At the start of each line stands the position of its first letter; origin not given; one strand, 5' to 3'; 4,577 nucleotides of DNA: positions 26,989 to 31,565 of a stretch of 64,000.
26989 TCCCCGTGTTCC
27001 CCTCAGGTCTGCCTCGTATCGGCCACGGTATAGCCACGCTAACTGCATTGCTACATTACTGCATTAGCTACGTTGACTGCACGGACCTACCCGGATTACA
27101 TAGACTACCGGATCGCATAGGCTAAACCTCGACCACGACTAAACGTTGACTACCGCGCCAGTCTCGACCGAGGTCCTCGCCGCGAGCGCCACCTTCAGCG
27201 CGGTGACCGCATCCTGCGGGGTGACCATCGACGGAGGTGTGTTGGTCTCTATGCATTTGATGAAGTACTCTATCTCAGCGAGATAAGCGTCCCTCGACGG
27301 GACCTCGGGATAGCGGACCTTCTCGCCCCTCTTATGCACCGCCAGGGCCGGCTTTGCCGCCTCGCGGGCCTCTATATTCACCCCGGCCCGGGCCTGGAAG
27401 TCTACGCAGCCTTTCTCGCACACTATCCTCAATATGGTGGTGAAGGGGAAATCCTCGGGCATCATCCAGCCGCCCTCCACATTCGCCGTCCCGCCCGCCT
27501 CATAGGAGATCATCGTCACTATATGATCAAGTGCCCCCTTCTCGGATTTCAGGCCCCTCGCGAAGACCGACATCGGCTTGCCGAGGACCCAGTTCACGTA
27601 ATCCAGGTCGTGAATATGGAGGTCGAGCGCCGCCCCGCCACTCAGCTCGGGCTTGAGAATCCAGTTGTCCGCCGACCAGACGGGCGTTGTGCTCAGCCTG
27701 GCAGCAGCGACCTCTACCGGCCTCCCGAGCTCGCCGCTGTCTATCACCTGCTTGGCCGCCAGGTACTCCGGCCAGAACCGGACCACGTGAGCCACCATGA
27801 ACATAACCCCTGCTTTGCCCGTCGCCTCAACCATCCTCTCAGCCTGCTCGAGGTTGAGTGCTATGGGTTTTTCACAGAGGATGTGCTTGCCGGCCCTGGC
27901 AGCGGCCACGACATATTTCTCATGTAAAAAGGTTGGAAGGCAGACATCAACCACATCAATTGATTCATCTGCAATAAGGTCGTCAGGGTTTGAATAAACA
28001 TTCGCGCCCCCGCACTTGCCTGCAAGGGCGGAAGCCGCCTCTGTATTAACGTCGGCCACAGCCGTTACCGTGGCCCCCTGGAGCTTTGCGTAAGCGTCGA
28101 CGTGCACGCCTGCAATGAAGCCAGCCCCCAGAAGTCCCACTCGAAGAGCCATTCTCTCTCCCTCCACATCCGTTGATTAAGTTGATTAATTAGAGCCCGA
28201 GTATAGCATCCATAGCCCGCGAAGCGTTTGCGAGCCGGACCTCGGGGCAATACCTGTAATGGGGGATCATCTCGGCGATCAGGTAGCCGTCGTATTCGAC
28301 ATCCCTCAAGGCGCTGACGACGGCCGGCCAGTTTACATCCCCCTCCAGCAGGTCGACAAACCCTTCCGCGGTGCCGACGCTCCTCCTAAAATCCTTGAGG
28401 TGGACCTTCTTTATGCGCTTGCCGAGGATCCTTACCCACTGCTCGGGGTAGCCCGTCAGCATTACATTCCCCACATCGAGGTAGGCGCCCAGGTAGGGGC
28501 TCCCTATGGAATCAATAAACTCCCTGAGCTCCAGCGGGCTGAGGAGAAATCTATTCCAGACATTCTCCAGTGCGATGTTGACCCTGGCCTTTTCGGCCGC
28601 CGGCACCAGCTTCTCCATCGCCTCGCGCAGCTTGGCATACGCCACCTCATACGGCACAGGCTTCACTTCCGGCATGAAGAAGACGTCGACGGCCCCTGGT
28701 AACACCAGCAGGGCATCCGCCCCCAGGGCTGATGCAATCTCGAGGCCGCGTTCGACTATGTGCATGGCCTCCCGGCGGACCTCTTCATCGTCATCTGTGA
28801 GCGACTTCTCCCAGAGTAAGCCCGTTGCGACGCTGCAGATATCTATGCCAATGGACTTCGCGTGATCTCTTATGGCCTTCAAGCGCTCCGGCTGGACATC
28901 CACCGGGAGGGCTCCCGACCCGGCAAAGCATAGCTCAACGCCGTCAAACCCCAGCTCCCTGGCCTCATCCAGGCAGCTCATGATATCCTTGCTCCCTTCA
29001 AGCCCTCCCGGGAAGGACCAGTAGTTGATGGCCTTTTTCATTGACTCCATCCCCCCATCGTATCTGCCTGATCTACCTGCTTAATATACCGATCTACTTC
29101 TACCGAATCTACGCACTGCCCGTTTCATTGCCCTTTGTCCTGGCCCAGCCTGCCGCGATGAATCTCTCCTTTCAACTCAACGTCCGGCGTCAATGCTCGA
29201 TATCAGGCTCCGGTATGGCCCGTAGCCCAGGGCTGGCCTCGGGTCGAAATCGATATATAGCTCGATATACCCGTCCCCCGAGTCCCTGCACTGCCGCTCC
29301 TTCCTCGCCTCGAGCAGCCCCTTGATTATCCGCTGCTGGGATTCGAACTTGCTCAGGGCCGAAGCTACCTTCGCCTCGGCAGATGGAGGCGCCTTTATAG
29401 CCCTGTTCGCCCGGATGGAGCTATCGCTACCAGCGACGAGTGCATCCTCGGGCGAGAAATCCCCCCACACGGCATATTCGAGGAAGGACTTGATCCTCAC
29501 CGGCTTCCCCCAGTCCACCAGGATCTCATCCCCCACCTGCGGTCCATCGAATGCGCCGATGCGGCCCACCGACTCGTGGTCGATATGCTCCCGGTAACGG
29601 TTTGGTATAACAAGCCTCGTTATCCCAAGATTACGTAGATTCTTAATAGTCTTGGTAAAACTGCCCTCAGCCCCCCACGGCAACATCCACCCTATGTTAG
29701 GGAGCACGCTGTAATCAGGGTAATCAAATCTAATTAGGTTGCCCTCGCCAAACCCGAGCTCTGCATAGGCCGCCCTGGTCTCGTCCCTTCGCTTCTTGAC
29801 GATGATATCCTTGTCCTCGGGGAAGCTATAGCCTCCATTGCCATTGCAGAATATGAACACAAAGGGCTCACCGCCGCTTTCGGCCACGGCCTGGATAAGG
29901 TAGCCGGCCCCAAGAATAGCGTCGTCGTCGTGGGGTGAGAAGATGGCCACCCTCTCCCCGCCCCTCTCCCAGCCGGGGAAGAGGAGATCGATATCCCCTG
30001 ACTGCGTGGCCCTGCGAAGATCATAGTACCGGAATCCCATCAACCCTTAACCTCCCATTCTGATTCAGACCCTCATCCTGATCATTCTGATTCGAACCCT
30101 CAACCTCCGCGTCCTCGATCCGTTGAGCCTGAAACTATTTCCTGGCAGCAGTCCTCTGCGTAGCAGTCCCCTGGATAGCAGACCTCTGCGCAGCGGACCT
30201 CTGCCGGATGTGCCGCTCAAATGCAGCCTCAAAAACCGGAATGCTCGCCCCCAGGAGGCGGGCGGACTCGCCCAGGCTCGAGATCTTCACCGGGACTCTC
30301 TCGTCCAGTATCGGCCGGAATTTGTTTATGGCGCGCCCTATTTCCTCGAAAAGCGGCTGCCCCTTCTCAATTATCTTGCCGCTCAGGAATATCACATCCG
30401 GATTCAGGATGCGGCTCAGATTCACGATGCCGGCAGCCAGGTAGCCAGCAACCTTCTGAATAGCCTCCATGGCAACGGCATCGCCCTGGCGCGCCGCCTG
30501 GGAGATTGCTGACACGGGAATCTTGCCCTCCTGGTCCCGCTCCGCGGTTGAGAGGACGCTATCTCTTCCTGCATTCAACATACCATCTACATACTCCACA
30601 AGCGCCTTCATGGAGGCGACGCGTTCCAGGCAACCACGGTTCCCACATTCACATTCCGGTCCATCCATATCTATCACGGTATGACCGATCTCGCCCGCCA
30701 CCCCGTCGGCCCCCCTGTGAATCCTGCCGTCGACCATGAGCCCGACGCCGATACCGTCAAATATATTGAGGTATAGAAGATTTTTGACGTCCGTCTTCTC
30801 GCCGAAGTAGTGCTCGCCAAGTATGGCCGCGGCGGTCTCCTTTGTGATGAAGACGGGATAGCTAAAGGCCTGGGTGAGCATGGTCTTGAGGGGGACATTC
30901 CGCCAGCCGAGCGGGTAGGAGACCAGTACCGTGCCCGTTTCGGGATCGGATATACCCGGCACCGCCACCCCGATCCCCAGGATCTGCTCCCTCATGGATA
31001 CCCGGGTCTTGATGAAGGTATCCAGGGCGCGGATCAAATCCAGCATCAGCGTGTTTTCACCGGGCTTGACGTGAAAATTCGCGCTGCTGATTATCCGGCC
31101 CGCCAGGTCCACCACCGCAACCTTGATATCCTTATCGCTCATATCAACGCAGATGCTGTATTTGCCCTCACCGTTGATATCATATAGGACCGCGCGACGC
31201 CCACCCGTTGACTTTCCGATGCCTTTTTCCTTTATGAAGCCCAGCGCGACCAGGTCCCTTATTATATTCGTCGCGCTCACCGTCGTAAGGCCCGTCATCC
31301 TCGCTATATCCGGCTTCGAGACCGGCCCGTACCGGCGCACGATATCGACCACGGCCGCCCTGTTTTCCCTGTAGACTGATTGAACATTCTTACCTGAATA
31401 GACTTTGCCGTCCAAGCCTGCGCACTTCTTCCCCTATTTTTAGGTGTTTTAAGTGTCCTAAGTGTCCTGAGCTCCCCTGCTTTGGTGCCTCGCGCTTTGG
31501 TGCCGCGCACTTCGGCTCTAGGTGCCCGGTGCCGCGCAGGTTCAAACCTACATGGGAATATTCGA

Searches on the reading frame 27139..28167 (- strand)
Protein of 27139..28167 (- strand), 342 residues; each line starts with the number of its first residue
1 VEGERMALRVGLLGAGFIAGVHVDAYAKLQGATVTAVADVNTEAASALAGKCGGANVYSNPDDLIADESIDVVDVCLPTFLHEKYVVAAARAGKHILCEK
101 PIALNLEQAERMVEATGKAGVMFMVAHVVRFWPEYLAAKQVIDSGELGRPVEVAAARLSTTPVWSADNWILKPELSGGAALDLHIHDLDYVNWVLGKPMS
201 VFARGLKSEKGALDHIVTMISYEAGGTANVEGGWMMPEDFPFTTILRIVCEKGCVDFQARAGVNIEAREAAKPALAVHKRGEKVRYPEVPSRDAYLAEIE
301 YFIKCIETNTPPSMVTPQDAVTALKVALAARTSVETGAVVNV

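Call 82: search_protein_families(library=pfam, proteins=[window:27139-28167:-], max_evalue=0.0001)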
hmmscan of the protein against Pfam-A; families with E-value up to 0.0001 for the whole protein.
window:27139-28167:- (342 aa): 3 families
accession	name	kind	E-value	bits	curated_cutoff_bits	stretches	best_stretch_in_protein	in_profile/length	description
PF01408.29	GFO_IDH_MocA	-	2e-29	103.1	24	1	8-127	1-120/120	Oxidoreductase family, NAD-binding Rossmann fold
PF22725.1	GFO_IDH_MocA_C3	-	1.6e-22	80.3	27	1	135-254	1-122/124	GFO/IDH/MocA C-terminal domain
PF02894.22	GFO_IDH_MocA_C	-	1.7e-17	64.4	22.9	1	139-342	1-218/218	Oxidoreductase family, C-terminal alpha/beta domain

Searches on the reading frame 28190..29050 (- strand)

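Call 82: search_protein_families(library=pfam, proteins=[window:28190-29050:-], max_evalue=0.0001)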
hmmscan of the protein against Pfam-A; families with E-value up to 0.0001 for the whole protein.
window:28190-29050:- (286 aa): 1 family
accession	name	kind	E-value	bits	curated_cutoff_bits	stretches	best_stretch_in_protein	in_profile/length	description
PF01261.30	AP_endonuc_2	-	2.8e-48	165.2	31.1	1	27-269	1-234/249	Xylose isomerase-like TIM barrel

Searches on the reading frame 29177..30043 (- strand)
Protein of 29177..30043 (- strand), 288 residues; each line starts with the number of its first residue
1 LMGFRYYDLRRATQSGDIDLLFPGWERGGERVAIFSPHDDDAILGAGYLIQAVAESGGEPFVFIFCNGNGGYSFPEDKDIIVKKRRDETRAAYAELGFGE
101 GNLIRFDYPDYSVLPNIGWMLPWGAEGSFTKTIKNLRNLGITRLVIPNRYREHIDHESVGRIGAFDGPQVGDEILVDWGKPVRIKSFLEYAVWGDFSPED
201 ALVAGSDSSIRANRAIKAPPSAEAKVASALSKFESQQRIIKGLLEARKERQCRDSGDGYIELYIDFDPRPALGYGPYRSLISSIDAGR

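Call 82: search_protein_families(library=pfam, proteins=[window:29177-30043:-], max_evalue=0.0001)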
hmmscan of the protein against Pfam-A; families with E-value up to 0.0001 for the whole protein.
window:29177-30043:- (288 aa): 1 family
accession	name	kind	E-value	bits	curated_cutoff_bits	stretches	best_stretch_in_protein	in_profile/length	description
PF02585.22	PIG-L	-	1.2e-11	45.7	28.2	1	34-162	2-124/129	GlcNAc-PI de-N-acetylase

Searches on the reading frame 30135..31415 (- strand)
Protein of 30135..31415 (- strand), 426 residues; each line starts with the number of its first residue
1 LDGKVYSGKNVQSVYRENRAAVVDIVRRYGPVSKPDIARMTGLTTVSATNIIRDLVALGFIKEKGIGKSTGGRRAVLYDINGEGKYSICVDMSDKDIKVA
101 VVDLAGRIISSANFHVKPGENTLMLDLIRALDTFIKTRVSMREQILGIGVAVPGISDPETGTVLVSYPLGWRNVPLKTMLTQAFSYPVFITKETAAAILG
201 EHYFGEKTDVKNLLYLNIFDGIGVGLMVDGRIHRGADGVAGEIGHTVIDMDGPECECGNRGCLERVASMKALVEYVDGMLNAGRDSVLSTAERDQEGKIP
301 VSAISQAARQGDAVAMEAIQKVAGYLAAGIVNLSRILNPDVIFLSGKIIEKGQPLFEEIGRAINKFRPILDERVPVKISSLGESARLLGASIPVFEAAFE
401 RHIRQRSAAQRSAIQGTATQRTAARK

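Call 45: search_protein_families(library=pfam, proteins=[window:30135-31415:-], max_evalue=0.0001)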
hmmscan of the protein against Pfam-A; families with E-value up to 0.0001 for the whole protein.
window:30135-31415:- (426 aa): 1 family
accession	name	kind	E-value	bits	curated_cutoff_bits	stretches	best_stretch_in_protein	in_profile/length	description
PF00480.26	ROK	-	2.3e-59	201.8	22.9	1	88-392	2-289/294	ROK family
